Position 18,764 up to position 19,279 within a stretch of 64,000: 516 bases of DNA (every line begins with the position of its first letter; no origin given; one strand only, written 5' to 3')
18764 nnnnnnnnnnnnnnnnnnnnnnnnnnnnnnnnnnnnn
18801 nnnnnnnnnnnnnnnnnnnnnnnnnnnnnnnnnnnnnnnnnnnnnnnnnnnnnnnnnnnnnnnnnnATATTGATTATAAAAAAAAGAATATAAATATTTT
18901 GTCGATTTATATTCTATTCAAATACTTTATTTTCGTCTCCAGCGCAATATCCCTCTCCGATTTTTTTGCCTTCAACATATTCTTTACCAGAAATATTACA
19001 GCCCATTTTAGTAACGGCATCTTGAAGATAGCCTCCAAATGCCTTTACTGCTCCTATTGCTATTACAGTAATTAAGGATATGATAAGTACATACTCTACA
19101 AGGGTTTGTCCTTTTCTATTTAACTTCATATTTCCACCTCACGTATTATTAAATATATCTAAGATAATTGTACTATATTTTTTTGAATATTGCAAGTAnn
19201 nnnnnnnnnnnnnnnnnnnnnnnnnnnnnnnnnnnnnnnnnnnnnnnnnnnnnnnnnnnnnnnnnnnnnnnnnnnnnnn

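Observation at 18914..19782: Three consecutive small pilin-like genes (prepilin-like 62 aa, ComGC-like 130 aa, Flp-like 71 aa) in the operon leading into spoIIGA-sigE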

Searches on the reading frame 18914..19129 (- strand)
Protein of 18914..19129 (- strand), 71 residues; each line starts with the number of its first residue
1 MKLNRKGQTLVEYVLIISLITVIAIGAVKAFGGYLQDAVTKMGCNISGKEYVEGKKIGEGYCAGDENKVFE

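Call 3: search_protein_families(library=pfam, proteins=[window:18914-19129:-], max_evalue=1)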
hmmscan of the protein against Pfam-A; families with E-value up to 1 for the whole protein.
window:18914-19129:- (71 aa): 2 families
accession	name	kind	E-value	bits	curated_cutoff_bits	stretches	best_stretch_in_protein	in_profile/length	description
PF04964.19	Flp_Fap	-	5.7e-05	23.3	32.2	1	4-43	4-43/46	Flp/Fap pilin component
PF04021.17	Class_IIIsignal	-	0.00013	22.2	23.7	1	5-27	1-23/27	Class III signal peptide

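Call 4: search_protein_families(library=ncbifam, proteins=[window:18914-19129:-], max_evalue=1)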
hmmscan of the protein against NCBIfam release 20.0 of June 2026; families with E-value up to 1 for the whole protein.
window:18914-19129:- (71 aa): 1 family
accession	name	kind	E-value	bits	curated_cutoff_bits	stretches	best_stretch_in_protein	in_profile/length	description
NF007862.0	PRK10574.1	equivalog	0.0015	18.6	138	1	4-42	3-42/145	prepilin peptidase-dependent pilin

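Call 8: find_encoding_contigs(protein=window:18914-19129:-, flank=10000, max_places=6)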
Protein window:18914-19129:- (71 aa): 24 contigs read that carry it; 6 places shown.
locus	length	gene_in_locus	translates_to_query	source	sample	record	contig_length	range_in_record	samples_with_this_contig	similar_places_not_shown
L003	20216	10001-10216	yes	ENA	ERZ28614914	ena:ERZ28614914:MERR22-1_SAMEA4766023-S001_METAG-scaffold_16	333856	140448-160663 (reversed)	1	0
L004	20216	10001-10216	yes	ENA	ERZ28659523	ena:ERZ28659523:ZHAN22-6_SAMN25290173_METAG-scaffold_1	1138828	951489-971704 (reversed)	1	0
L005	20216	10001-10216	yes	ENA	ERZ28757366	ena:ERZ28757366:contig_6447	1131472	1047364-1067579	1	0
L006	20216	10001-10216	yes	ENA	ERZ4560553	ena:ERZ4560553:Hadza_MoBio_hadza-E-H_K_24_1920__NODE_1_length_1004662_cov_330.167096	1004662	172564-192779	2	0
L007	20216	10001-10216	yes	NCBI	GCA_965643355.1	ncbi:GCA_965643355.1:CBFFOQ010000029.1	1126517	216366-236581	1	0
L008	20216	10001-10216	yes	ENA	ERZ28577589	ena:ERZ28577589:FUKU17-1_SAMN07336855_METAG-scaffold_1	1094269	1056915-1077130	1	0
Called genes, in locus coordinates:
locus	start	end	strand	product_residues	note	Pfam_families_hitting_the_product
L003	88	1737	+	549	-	PF00749:tRNA-synt_1c, PF19269:Anticodon_2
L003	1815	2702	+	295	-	PF04015:DUF362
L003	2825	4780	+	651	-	PF22745:Nlig-Ia, PF01653:DNA_ligase_aden, PF03120:OB_DNA_ligase, PF14520:HHH_5 (faint), PF12826:HHH_2, PF00533:BRCT, PF16589:BRCT_2 (faint)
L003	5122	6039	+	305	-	-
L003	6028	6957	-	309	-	PF07670:Gate (weak)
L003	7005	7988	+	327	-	PF13180:PDZ_2, PF17820:PDZ_6 (faint), PF05362:Lon_C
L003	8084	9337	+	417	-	PF03793:PASTA (weak), PF01522:Polysacc_deac_1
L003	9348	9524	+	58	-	-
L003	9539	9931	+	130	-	PF07963:N_methyl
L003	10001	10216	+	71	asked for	-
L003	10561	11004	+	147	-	PF03419:Peptidase_U4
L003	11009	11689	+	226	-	PF04542:Sigma70_r2, PF04545:Sigma70_r4, PF01381:HTH_3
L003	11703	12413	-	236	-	PF02308:MgtC, PF21770:MgtC_SapB_C (weak)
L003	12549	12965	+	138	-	PF01957:NfeD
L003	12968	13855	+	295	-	PF01145:Band_7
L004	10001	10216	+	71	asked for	-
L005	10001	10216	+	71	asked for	-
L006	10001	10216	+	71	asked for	-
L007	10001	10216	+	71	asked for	-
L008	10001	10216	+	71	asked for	-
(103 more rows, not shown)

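Call 9: find_homologous_proteins(query=window:18914-19129:-, max_evalue=0.01)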
Query window:18914-19129:- (71 aa): 756 proteins with E <= 0.01 among 761 candidates; the best 120 are listed.
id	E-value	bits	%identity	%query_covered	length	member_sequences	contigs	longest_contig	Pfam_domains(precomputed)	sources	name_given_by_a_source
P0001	3.2e-38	146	100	100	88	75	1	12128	-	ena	-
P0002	1.1e-34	135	90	100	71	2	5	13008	PF04964.20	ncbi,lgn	-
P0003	1.2e-34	135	90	100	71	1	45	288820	PF04964.20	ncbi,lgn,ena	-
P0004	1.3e-34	135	89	100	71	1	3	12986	PF04964.20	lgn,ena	-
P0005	1.6e-34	134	89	100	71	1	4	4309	PF04964.20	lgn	-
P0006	2.3e-34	134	90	100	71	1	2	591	PF04964.20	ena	-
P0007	3.0e-34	133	89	100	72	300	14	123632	-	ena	-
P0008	4.8e-34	133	89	100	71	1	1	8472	-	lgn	-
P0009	6.9e-34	132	89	100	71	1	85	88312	-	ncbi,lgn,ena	-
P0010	1.5e-33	131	87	100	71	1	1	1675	PF04964.20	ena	-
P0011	1.8e-33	131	86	100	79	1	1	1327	-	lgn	-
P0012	1.8e-33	131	87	100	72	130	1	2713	PF04964.20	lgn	-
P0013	2.1e-33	131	89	100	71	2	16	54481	-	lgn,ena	-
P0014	2.8e-33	130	86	100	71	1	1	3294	-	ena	-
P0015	5.0e-33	130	82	100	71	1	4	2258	PF04964.20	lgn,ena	-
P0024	1.6e-32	128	85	100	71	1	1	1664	PF04964.20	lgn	-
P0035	4.1e-32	127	80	100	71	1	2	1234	PF04964.20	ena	-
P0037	4.5e-32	127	83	99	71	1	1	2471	PF04964.20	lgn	-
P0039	4.8e-32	127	83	100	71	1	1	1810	PF04964.20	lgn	-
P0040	4.8e-32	127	83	100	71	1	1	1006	PF04964.20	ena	-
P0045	7.7e-32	126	83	100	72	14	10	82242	PF04964.20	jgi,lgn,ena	-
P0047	9.5e-32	126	79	100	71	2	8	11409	PF04964.20,PF04021.18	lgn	-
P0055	3.6e-31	124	81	97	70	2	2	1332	PF04964.20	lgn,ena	-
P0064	9.3e-31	122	81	97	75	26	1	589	PF04964.20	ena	-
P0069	1.3e-30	122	77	100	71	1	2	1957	PF04964.20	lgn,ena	-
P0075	2.1e-30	121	81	97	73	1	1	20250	PF04964.20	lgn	-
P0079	5.4e-30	120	76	100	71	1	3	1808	PF04964.20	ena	-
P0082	7.4e-30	120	77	100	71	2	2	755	PF04964.20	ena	-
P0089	1.5e-29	119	80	97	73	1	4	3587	PF04964.20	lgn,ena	-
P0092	1.5e-29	119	79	100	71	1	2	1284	PF04964.20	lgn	-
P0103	3.3e-29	118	77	100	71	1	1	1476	PF04964.20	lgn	-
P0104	3.4e-29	118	76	100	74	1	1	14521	PF04964.20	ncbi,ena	-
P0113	6.0e-29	117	79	99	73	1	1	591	PF04964.20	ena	-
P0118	7.7e-29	116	77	97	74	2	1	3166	PF04964.20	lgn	-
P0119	7.8e-29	116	80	99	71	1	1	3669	PF04964.20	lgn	-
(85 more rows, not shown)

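Call 11: find_related_loci(query=A1, collection=genome_contigs, flank=10000)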
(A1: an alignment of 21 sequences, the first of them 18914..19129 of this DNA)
Query A1 (71 aa) in genome_contigs; peptide patterns used: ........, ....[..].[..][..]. (x = any residue, [..] = any of these).
532 stretches matched a pattern; 457 encode a relative of the query (tblastn E <= 1e-3); the best 80 are kept; 80 distinct loci.
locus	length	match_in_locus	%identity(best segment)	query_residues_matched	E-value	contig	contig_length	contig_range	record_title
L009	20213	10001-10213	100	1-71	3e-42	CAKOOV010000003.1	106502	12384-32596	MAG: uncultured Bacilli bacterium isolate REFINED_METABAT215_TOP10_CONTIGS_1500_ASSEMBLY_K77_MERGED__Hadza_PheChl_Fiber-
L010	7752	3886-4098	90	1-71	1e-38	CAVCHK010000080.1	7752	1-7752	Paludibacteraceae bacterium isolate G02611-L1_cleanbin_000020 genome assembly, contig: Spades_G02611-L1_contig_2639, who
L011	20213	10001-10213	90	1-71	4e-38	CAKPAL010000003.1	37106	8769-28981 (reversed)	MAG: uncultured Bacilli bacterium isolate REFINED_METABAT215_TOP10_CONTIGS_1500_ASSEMBLY_K77_MERGED__Hadza_MoBio_hadza-A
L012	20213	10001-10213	90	1-71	2e-38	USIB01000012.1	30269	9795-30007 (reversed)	uncultured Tenericutes bacterium isolate UMGS1739 genome assembly, contig: NODE_422_length_30269_cov_7.261865, whole gen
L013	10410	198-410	89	1-71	5e-38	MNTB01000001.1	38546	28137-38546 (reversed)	MAG: Firmicutes bacterium CAG:321_26_22 Ley3_66761_scaffold_1169, whole genome shotgun sequence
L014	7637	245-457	89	1-71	5e-38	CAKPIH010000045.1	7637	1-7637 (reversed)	MAG: uncultured Bacilli bacterium isolate REFINED_METABAT215_TOP10_CONTIGS_1500_ASSEMBLY_K77_MERGED__Hadza_MoBio_hadza-A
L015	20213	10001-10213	89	1-71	6e-38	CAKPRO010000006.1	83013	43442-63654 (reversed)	MAG: uncultured Bacilli bacterium isolate REFINED_METABAT215_TOP10_CONTIGS_1500_ASSEMBLY_K77_MERGED__Hadza_MoBio_hadza-E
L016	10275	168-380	87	1-71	1e-37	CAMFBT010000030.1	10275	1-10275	MAG: uncultured Tenericutes bacterium isolate SRR15057929_bin.39_metaWRAP_v1.3_MAG genome assembly, contig: ERZ10407480.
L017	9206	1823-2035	86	1-71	2e-37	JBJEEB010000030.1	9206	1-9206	MAG: Bacilli bacterium isolate LOHA07_bin.021 NODE_2961_length_9206_cov_11.533712, whole genome shotgun sequence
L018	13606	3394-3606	87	1-71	1e-37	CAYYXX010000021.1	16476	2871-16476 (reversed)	MAG TPA_asm: uncultured Clostridium sp. isolate SRP313737_co1_1 genome assembly, contig: NODE_5385_length_16476_cov_20.6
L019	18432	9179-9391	86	1-71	3e-37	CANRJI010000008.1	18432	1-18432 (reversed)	MAG: uncultured Bacilli bacterium isolate Lapin-021__bin10 genome assembly, contig: Lapin-021__NODE_3404_length_18432_co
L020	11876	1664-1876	85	1-71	4e-37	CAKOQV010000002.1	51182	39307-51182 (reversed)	MAG: uncultured Bacilli bacterium isolate REFINED_METABAT215_TOP10_CONTIGS_1500_ASSEMBLY_K77_MERGED__Nepal_MoBio_Fiber-H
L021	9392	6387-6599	85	1-71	8e-37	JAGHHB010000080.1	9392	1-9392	MAG: Bacilli bacterium isolate MAG.282 k127_1507069, whole genome shotgun sequence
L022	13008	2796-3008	87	1-71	1e-36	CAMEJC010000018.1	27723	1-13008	MAG: uncultured Tenericutes bacterium isolate SRR15057922_bin.2_metaWRAP_v1.3_MAG genome assembly, contig: ERZ10407413.6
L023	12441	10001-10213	83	1-71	9e-37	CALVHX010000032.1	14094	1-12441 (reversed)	MAG: uncultured Bacilli bacterium isolate BRZ_PI__bin89 genome assembly, contig: BRZ_PI__NODE_6479_length_14094_cov_8.16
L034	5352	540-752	80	1-71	2e-34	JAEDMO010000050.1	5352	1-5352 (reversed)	MAG: Bacilli bacterium isolate MAG268 NODE_15982_length_5352_cov_28.259015, whole genome shotgun sequence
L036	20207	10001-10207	77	1-69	2e-33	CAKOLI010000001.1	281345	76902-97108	MAG: uncultured Bacilli bacterium isolate REFINED_METABAT215_TOP10_CONTIGS_1500_ASSEMBLY_K77_MERGED__Hadza_MoBio_hadza-A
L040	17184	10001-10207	75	1-69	6e-33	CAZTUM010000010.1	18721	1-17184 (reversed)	MAG TPA_asm: uncultured Muribaculaceae bacterium isolate SRP225648_co1_84 genome assembly, contig: NODE_7192_length_1872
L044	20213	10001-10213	72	1-71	1e-32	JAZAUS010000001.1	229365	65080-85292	MAG: Bacilli bacterium isolate R95_purified_bin52 k141_245076_length_229365_cov_24.2358, whole genome shotgun sequence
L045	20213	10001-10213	77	1-71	4e-32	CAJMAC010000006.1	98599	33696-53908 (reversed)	MAG TPA_asm: uncultured Clostridiales bacterium isolate ERR321465-bin.27 genome assembly, contig: NODE_61_length_98599_c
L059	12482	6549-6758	76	1-70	9e-32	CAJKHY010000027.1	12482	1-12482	MAG TPA_asm: uncultured Clostridium sp. isolate SRR5558251-bin.8 genome assembly, contig: NODE_490_length_12482_cov_4.00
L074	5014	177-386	73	1-70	5e-31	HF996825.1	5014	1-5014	Clostridium sp. CAG:762 genomic scaffold, scf147, whole genome shotgun sequence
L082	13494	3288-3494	74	2-70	7e-30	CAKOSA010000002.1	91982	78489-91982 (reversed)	MAG: uncultured Bacilli bacterium isolate REFINED_METABAT215_TOP10_CONTIGS_1500_ASSEMBLY_K77_MERGED__Hadza_MoBio_hadza-E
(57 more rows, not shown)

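Call 24: search_protein_families(library=pfam, proteins=[L036:10236-10568:+, L036:10561-10935:+, L036:10944-11708:+, L036:11708-13033:+, L036:13049-14062:+, L036:14065-14763:+, L045:11617-11997:+, L082:3599-4066:+, L036:10001-10213:+], max_evalue=0.01)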
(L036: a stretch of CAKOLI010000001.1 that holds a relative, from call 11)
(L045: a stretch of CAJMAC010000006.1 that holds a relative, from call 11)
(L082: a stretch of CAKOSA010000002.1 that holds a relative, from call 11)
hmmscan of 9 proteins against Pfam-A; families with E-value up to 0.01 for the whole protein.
L036:10236-10568:+ (110 aa): 3 families
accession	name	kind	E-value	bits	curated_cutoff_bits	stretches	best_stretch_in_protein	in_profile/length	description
PF07811.17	TadE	-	1.2e-10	41.7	22.9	1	5-40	1-36/43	TadE-like protein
PF16964.10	TadF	-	7.1e-05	23.2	27.3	1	2-78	5-76/178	Putative tight adherence pilin protein F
PF13400.11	Tad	-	0.001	19.8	22.3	1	5-39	1-34/47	Putative Flp pilus-assembly TadE/G-like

L036:10561-10935:+ (124 aa): 1 family
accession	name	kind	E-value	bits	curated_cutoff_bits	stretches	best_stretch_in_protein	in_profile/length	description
PF13400.11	Tad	-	0.00014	22.5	22.3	1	8-42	1-34/47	Putative Flp pilus-assembly TadE/G-like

L036:10944-11708:+ (254 aa): 11 families
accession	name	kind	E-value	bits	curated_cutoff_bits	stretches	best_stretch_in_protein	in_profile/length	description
PF13614.12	AAA_31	-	9.1e-15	55.5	27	1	7-171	2-170/177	AAA domain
PF01656.29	CbiA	-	8.5e-12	45.6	25.4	1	9-175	1-77/125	CobQ/CobB/MinD/ParA nucleotide binding domain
PF10609.15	ParA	-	3e-09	37.1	27.1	1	6-60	3-57/246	NUBPL iron-transfer P-loop NTPase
PF07015.17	VirC1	-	0.00033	20.5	24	0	8-44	3-39/231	VirC1 protein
PF06564.18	CBP_BcsQ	-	0.00038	20.5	21.3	1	8-43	3-38/234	Cellulose biosynthesis protein BcsQ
PF00448.28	SRP54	-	0.00045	20.3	22.7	0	17-45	11-39/196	SRP54-type protein, GTPase domain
PF02374.21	ArsA_ATPase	-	0.00056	19.7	24.3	1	13-58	7-51/305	Anion-transporting ATPase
PF09140.17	MipZ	-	0.001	18.9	20.7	1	8-55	2-49/262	ATPase MipZ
PF00142.24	Fer4_NifH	-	0.0012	18.9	25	1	15-70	8-63/271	4Fe-4S iron sulfur cluster binding proteins, NifH/frxC family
PF16575.11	CLP1_P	-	0.0036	17.6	26.6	1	17-48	4-35/188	mRNA cleavage and polyadenylation factor CLP1 P-loop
PF03029.23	ATP_bind_1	-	0.0076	16.5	27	0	17-44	6-33/240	Conserved hypothetical ATP binding protein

L036:11708-13033:+ (441 aa): 5 families
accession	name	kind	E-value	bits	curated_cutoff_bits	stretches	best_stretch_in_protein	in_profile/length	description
PF00437.27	T2SSE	-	2.5e-62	211.1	24.9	1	91-366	4-273/370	Type II/IV secretion system protein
PF00005.33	ABC_tran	-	0.00056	21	25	1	214-256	6-48/137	ABC transporter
PF07724.20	AAA_2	-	0.00093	19.7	27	1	219-280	3-63/166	AAA domain (Cdc48 subfamily)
PF12775.13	AAA_7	-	0.0031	17.5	25.8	1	202-246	16-60/181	P-loop containing dynein motor region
PF05272.17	VapE-like_dom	-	0.0053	16.7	25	1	196-267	28-100/217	Virulence-associated protein E-like domain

L036:13049-14062:+ (337 aa): 1 family
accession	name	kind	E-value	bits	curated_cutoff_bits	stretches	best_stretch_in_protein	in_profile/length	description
PF00482.28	T2SSF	-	1.5e-10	41.6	25.2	1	173-294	5-123/125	Type II secretion system (T2SS), protein F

L036:14065-14763:+ (232 aa): 2 families
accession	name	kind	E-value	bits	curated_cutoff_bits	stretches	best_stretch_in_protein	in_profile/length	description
PF00482.28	T2SSF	-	9.8e-16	58.3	25.2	1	97-223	1-124/125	Type II secretion system (T2SS), protein F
PF07074.17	TRAP-gamma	-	0.00078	19.5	25.2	1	4-72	87-154/170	Translocon-associated protein, gamma subunit (TRAP-gamma)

L045:11617-11997:+ (126 aa): 1 family
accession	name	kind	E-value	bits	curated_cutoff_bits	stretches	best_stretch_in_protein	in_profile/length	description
PF06691.16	DUF1189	-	0.0078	16.2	28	1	9-87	24-103/244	Protein of unknown function (DUF1189)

L082:3599-4066:+ (155 aa): 1 family
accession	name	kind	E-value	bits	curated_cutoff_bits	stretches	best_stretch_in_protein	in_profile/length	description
PF07963.17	N_methyl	-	3.4e-08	33.2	21.2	1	5-29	2-26/27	Prokaryotic N-terminal methylation motif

L036:10001-10213:+ (70 aa): 2 families
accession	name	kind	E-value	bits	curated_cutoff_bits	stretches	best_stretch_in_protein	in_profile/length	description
PF04021.17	Class_IIIsignal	-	0.00033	20.9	23.7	1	5-26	1-22/27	Class III signal peptide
PF04964.19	Flp_Fap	-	0.00057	20.1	32.2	1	4-43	4-43/46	Flp/Fap pilin component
